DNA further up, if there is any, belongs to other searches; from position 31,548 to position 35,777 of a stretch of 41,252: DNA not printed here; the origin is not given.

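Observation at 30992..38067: Hypothesis: a secreted-peptide signalling cassette (micro-peptides + polytopic kinase + receiver + SARP-STAND-TPR receptor/activator)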

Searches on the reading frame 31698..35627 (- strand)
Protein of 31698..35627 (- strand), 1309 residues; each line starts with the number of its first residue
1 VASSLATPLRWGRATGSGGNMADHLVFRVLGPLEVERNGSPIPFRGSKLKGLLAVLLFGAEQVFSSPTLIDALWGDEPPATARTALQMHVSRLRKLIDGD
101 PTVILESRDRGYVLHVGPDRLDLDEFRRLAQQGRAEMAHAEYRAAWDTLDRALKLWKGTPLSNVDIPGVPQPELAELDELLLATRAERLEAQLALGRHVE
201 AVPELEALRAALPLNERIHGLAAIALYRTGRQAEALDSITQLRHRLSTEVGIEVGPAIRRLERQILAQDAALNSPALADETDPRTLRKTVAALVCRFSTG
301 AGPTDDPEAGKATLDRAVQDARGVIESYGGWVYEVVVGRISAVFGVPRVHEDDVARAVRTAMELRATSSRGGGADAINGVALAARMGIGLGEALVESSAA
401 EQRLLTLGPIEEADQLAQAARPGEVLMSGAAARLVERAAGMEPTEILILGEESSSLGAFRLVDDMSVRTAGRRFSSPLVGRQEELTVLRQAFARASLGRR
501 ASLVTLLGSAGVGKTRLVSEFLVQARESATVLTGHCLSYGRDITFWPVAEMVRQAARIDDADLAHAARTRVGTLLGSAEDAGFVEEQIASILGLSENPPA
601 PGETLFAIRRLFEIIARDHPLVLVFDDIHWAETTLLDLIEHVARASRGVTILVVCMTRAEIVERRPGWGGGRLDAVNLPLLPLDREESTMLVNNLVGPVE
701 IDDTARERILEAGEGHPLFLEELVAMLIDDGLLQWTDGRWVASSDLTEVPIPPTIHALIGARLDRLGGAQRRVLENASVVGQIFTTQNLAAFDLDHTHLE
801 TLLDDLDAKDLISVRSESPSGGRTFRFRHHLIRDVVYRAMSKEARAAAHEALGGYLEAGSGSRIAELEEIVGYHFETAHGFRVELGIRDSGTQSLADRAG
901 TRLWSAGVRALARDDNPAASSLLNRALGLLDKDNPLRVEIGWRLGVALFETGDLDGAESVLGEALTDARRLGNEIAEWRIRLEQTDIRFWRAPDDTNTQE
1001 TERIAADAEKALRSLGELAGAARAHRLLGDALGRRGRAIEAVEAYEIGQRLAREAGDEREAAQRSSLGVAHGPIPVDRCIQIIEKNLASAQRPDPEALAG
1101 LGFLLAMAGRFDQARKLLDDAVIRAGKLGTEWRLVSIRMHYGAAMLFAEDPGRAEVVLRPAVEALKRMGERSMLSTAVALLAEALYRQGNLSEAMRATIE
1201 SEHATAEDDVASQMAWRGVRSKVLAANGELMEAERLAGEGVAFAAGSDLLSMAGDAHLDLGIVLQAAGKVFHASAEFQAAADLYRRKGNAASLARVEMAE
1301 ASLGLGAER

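Call 7: search_protein_families(library=pfam, proteins=[window:31698-35627:-], max_evalue=0.01)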
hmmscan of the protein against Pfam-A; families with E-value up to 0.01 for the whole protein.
window:31698-35627:- (1309 aa): 11 families
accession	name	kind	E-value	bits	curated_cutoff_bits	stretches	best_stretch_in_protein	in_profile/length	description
PF03704.23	BTAD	-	5.4e-34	118.1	22.1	1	121-266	1-146/146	Bacterial transcriptional activator domain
PF13191.12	AAA_16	-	1.1e-22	81.7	32.6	1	477-647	1-160/167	AAA ATPase domain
PF00486.34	Trans_reg_C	-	3.5e-10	40.3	26.2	1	52-114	13-77/77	Transcriptional regulatory protein, C terminal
PF07719.23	TPR_2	-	3.1e-08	33.6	27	0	1095-1122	1-28/34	Tetratricopeptide repeat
PF17874.7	TPR_MalT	-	3.7e-06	26.9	45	0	912-975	13-77/336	MalT-like TPR region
PF13424.12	TPR_12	-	3.8e-05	24.2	30.1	0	1098-1165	6-75/77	Tetratricopeptide repeat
PF14559.12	TPR_19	-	0.00016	22.3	25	1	1091-1122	21-52/68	Tetratricopeptide repeat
PF00515.34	TPR_1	-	0.00048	20.3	27.8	0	1095-1119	1-25/34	Tetratricopeptide repeat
PF13401.12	AAA_22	-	0.00061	20.6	27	1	500-658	4-125/130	AAA domain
PF00931.28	NB-ARC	-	0.0032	17.2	23.5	0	502-726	19-204/248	NB-ARC domain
PF13432.12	TPR_16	-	0.0034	18.2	32.7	0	907-965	4-58/65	Tetratricopeptide repeat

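Call 8: search_protein_families(library=ncbifam, proteins=[window:31698-35627:-], max_evalue=1)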
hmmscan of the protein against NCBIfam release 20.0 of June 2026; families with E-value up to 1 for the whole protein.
window:31698-35627:- (1309 aa): 10 families
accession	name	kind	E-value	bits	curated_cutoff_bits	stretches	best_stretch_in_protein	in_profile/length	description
TIGR03903.1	TOMM_kin_cyc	equivalog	1.3e-60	205.5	705.75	1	275-882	270-888/1267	TOMM system kinase/cyclase fusion protein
NF053617.1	SARPRegAfsRStmc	equivalog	6.9e-49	166.6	1430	1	19-287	23-287/986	SARP-family global regulator AfsR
NF041231.1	BagI_FevR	exception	6e-35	121.1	500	1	41-284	7-251/315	AfsR/SARP family transcriptional regulator BagI/FevR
TIGR02154.1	PhoB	equivalog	0.00031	20.1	296.2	1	50-114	161-225/226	phosphate regulon transcriptional regulator PhoB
TIGR02928.1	TIGR02928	subfamily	0.00045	19.2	181.3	1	478-529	17-68/366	orc1/cdc6 family replication initiation protein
NF040689.1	MtrAB_MtrA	equivalog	0.0011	18.4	300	1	35-111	138-215/219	MtrAB system response regulator MtrA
NF008626.0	PRK11614.1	equivalog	0.0023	17.4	441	1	500-558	30-84/237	high-affinity branched-chain amino acid ABC transporter ATP-binding protein LivF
NF053854.1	RespRegPhoBBctds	equivalog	0.0029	17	270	1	51-114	162-224/225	two-component system response regulator PhoB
NF003420.0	PRK04841.1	equivalog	0.0046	15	537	1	1153-1236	467-553/903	HTH-type transcriptional regulator MalT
NF040959.1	MamA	equivalog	0.0047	16.4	200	0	933-969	66-102/204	magnetosome protein MamA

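Call 30: search_solved_structures(query=window:31698-35567:-, max_evalue=0.001)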
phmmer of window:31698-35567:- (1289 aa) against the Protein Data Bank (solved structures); distinct sequences matched with E-value up to 0.001: 5.
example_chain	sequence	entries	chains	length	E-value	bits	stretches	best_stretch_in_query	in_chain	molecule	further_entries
8hvr_I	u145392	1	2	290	1.1e-35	126.1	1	5-252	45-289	Regulatory protein AfsR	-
8k60_I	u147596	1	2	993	1.3e-35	125.8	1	5-277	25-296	Regulatory protein AfsR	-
8jke_I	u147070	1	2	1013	8.5e-34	119.8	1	5-278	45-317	Regulatory protein AfsR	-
2fez_A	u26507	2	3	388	1.8e-29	105.5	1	4-253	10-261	Probable regulatory protein embR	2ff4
2gwr_A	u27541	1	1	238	0.00034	21.8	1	14-93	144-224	DNA-binding response regulator mtrA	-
